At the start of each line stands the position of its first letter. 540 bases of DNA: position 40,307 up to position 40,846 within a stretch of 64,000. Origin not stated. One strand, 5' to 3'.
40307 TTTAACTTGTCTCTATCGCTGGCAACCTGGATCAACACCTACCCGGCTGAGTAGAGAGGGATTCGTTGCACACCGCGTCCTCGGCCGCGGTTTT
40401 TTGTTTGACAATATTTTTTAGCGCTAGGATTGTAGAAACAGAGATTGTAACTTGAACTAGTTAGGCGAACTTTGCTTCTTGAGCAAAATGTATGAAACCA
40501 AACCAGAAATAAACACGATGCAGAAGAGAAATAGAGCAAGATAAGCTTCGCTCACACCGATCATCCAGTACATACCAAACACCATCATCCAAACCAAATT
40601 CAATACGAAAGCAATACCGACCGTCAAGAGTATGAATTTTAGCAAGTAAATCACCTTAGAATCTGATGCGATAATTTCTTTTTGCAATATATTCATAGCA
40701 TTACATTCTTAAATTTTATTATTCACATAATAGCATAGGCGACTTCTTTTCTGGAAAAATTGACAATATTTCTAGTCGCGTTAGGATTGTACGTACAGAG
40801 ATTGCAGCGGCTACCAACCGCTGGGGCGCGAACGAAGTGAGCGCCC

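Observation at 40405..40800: Duplicated promoter-like block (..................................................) 355 bp apart, with a third partial copy in front of pheS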

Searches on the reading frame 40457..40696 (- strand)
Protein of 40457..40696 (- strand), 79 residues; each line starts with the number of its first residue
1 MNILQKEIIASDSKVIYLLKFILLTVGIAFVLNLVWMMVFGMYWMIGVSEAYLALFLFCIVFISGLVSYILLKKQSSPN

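Call 7: search_protein_families(library=pfam, proteins=[window:40457-40696:-], max_evalue=0.01)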
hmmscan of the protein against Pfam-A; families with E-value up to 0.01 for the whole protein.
window:40457-40696:- (79 aa): 0 families

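Call 19: find_encoding_contigs(protein=window:40457-40696:-, flank=3000, max_places=10)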
Protein window:40457-40696:- (79 aa): 17 contigs read that carry it; 10 places shown.
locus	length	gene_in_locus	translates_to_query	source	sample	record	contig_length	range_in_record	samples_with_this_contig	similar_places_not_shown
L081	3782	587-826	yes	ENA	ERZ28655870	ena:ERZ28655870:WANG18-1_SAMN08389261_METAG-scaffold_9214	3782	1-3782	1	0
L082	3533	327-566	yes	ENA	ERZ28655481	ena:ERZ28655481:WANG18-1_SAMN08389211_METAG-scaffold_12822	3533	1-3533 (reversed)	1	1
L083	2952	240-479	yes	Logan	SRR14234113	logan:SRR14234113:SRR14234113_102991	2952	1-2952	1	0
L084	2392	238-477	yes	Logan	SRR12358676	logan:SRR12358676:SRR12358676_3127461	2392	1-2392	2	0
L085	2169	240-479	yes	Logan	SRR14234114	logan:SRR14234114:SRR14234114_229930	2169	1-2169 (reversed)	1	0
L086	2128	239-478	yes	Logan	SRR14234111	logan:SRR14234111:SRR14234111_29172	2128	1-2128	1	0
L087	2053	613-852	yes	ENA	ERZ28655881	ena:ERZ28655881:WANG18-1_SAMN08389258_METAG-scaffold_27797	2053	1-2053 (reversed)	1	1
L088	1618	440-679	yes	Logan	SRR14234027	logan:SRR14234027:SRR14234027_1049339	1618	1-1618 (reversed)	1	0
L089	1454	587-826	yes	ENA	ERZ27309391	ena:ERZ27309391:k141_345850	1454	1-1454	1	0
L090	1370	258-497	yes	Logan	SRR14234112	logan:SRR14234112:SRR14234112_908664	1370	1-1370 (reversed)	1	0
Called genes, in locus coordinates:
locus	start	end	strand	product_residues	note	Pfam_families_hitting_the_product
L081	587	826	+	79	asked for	-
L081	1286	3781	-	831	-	?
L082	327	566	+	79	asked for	-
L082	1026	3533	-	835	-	?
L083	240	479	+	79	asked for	-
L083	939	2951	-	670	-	?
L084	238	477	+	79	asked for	-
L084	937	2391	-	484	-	?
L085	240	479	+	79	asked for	-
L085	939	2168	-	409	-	?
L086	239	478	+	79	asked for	-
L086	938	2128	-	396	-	?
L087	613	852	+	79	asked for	-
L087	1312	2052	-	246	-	?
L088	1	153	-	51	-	?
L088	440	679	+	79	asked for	-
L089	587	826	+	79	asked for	-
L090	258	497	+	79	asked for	-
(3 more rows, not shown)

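Call 22: find_homologous_proteins(query=window:40457-40696:-, max_evalue=0.01)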
Query window:40457-40696:- (79 aa): 1 proteins with E <= 0.01 among 6 candidates.
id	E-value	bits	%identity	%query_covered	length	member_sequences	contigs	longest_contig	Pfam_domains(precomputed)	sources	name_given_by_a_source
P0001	8.1e-41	155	100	100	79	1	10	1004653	-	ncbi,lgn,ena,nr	ncbi:MAG: hypothetical protein KC877_01650 [Candidatus Kaiserbacteria bacterium]|nr:hypothetical pro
